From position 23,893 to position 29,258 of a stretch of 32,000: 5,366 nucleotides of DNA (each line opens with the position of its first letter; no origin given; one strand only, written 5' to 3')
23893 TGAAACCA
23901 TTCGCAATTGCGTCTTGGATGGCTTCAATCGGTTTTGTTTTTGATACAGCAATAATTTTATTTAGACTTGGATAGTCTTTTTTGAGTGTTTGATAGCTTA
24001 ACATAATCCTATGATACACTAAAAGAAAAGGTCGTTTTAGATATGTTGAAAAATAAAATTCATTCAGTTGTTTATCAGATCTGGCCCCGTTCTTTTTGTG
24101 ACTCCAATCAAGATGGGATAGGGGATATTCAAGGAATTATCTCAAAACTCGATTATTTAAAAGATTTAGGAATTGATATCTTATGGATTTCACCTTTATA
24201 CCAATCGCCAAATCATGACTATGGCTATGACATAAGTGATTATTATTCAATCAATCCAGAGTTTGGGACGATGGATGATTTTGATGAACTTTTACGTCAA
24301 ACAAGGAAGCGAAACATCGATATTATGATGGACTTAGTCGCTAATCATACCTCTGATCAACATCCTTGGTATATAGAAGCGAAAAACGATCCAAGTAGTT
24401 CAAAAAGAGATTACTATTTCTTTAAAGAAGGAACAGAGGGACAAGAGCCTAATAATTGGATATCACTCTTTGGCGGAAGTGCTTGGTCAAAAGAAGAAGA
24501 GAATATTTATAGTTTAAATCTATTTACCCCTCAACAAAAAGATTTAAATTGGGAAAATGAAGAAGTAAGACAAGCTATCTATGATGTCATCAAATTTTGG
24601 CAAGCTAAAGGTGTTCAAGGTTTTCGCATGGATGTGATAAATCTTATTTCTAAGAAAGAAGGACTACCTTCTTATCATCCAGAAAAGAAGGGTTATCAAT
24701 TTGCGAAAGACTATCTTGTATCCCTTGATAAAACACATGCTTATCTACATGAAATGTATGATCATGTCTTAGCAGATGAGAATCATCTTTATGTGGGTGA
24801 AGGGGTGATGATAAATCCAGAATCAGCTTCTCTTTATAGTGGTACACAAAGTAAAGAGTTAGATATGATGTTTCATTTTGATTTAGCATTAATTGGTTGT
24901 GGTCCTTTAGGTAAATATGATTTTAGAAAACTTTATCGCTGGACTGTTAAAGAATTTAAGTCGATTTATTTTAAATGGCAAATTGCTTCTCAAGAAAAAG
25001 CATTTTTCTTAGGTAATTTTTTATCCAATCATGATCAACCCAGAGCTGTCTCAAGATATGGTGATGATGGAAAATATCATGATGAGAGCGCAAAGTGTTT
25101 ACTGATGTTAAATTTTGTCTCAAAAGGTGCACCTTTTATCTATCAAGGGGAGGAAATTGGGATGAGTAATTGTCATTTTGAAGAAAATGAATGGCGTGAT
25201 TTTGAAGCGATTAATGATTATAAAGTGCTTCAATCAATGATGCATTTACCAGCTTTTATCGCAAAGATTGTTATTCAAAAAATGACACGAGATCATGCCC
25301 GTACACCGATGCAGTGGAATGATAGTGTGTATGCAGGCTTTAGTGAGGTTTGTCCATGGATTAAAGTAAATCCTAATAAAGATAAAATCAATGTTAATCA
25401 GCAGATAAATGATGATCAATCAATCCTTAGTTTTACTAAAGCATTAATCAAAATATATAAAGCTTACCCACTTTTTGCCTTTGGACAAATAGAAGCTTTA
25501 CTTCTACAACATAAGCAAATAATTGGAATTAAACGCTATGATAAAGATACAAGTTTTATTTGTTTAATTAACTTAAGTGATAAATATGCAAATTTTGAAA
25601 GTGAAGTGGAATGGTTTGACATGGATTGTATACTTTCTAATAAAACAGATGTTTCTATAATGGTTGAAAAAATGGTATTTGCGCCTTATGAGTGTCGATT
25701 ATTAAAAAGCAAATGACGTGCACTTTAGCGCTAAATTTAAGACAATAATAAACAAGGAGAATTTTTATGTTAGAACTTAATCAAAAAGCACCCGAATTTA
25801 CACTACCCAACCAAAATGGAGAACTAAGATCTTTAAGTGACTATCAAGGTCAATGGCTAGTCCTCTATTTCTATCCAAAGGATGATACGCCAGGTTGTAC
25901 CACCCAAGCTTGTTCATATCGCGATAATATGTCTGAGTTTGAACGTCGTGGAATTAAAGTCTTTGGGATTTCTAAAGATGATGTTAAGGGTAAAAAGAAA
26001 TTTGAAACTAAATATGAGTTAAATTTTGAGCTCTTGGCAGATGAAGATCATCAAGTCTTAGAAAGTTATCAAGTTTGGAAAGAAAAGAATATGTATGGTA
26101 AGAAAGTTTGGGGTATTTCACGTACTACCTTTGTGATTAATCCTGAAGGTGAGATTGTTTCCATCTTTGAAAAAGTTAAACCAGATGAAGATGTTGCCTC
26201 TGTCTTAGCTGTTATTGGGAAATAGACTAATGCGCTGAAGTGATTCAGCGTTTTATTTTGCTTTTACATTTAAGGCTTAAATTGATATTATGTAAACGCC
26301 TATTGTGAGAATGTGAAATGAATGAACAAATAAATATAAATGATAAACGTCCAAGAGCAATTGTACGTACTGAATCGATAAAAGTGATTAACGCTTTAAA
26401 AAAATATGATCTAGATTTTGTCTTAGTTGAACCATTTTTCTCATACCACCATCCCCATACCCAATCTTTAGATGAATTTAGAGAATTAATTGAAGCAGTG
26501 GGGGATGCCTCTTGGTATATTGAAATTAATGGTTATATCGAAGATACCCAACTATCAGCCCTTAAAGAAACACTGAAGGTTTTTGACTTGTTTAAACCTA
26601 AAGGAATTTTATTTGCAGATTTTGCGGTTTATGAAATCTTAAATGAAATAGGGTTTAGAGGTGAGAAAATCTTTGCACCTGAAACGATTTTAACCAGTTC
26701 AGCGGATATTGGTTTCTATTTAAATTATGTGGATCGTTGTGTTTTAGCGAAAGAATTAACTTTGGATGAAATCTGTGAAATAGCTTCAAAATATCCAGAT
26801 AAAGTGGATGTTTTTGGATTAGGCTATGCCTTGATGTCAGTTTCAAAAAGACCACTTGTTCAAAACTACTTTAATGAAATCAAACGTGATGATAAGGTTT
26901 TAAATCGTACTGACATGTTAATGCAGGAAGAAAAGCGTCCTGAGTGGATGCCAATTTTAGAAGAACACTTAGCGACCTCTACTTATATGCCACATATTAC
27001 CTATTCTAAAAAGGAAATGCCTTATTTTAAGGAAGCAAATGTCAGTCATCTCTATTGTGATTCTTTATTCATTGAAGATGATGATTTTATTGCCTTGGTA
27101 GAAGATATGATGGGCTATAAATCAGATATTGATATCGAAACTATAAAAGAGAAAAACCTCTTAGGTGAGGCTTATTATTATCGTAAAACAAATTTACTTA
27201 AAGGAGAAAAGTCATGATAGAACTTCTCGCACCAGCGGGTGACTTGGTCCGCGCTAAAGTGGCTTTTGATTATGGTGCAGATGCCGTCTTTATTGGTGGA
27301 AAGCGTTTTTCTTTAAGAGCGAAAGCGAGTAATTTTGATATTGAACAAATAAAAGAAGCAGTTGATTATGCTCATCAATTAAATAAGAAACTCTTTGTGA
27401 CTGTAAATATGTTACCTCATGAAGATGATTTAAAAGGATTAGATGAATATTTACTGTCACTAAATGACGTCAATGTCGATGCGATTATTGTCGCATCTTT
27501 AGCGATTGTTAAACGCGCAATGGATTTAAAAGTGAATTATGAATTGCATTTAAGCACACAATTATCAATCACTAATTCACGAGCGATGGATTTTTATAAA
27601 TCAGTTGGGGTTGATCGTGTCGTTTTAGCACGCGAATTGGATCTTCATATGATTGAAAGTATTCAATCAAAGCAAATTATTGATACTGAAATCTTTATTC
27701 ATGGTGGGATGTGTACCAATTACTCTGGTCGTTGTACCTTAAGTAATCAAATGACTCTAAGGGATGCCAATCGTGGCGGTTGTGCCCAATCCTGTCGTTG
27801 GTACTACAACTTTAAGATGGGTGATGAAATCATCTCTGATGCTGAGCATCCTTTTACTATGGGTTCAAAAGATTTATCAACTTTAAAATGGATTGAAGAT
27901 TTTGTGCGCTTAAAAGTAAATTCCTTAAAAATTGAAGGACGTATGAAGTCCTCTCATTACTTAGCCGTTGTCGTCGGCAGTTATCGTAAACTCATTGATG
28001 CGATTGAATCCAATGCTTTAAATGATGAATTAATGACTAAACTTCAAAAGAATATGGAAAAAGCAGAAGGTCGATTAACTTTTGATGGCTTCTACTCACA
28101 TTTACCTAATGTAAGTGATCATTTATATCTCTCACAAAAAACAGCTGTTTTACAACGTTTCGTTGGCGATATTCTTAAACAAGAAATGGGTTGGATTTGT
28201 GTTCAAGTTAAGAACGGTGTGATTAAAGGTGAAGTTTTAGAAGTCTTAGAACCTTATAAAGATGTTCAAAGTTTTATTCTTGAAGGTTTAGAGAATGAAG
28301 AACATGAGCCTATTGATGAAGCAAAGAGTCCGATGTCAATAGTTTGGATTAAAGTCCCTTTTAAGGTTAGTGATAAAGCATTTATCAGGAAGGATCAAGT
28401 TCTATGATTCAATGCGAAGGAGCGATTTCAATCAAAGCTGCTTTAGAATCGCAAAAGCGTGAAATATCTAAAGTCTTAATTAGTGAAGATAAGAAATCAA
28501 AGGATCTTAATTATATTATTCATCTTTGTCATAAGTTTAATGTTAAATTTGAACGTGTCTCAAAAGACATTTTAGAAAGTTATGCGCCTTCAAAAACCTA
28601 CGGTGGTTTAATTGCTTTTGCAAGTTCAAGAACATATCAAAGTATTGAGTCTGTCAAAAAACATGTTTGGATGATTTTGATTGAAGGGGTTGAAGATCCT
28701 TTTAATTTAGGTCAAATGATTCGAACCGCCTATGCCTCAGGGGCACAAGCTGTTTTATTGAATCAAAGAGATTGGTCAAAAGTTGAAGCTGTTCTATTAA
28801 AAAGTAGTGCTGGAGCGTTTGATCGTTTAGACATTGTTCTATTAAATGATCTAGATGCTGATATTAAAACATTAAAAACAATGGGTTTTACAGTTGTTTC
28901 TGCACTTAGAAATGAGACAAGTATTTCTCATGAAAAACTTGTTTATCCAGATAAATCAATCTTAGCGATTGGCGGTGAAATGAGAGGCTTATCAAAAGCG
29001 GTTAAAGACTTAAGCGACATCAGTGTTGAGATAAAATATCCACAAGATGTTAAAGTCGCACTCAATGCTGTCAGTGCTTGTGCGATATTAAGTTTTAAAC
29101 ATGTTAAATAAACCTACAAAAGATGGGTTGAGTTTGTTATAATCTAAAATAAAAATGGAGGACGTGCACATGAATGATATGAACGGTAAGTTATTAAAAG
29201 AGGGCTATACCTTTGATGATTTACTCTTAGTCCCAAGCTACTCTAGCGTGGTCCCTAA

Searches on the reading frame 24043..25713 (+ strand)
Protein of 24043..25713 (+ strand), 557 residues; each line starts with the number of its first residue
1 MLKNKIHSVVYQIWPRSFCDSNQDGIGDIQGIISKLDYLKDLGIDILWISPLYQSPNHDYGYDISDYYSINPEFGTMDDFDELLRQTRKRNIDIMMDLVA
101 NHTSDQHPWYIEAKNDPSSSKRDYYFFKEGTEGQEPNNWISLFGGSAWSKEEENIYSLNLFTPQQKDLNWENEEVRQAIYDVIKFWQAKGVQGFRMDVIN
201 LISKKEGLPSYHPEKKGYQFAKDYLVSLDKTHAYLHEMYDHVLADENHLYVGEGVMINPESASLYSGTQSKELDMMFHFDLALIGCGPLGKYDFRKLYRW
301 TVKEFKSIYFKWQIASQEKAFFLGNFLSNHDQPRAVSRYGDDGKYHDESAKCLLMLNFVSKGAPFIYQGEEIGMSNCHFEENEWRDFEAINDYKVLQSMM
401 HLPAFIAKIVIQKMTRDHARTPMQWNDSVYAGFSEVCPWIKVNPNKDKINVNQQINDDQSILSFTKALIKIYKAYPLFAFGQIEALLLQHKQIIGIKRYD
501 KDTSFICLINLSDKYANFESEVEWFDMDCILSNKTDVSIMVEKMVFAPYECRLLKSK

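Call 36: search_protein_families(library=pfam, proteins=[window:24043-25713:+], max_evalue=0.00001)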
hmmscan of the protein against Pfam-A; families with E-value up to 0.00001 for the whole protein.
window:24043-25713:+ (557 aa): 1 family
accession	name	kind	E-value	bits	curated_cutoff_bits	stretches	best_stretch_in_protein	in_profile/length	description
PF00128.31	Alpha-amylase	-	1.5e-136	456.7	22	1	12-478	1-443/446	Alpha amylase, catalytic domain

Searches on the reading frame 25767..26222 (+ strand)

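Call 36: search_protein_families(library=pfam, proteins=[window:25767-26222:+], max_evalue=0.00001)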
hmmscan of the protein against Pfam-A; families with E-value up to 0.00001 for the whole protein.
window:25767-26222:+ (152 aa): 2 families
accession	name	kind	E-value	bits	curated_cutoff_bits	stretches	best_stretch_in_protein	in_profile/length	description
PF00578.27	AhpC-TSA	-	4.8e-42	143.3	26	1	5-131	2-122/124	AhpC/TSA family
PF08534.16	Redoxin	-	5.9e-21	75.3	26.6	1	5-149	3-147/148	Redoxin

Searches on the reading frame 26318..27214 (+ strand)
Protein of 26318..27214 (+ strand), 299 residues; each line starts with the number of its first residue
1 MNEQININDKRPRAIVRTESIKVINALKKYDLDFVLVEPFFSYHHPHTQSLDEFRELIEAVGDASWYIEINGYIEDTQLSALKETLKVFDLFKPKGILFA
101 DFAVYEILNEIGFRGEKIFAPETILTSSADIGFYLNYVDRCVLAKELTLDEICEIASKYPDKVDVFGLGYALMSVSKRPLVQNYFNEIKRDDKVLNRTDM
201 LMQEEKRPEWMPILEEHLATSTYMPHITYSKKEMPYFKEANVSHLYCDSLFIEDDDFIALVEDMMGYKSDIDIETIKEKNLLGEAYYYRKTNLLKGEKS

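Call 36: search_protein_families(library=pfam, proteins=[window:26318-27214:+], max_evalue=0.00001)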
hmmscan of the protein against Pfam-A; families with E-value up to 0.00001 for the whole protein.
window:26318-27214:+ (299 aa): 1 family
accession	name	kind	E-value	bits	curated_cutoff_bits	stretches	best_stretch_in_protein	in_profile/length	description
PF01136.24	Peptidase_U32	-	1.1e-16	61.3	22.4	1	80-249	2-176/233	Peptidase family U32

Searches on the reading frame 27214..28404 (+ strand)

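Call 36: search_protein_families(library=pfam, proteins=[window:27214-28404:+], max_evalue=0.00001)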
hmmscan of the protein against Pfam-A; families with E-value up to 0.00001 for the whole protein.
window:27214-28404:+ (397 aa): 2 families
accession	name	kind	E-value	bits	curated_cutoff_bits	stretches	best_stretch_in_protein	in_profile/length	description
PF01136.24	Peptidase_U32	-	1.3e-66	224.7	22.4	1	74-296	2-229/233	Peptidase family U32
PF16325.11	Peptidase_U32_C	-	5.3e-15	55.8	28.2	1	314-392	3-83/83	Peptidase family U32 C-terminal domain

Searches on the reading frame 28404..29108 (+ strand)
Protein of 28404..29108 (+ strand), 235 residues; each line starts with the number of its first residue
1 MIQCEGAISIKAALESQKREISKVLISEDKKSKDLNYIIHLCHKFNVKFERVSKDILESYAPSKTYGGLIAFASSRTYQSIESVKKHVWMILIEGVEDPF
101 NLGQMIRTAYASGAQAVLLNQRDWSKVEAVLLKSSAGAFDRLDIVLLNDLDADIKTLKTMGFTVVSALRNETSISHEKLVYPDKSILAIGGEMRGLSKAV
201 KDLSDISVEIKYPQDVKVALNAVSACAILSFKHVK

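Call 36: search_protein_families(library=pfam, proteins=[window:28404-29108:+], max_evalue=0.00001)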
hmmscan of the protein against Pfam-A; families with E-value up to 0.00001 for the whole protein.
window:28404-29108:+ (235 aa): 2 families
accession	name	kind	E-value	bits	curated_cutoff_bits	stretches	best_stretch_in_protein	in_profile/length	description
PF00588.24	SpoU_methylase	-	8e-23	81.6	29.7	1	90-229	3-140/142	SpoU rRNA Methylase family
PF08032.17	SpoU_sub_bind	-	2.7e-08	34.4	22.8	1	5-78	3-75/76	RNA 2'-O ribose methyltransferase substrate binding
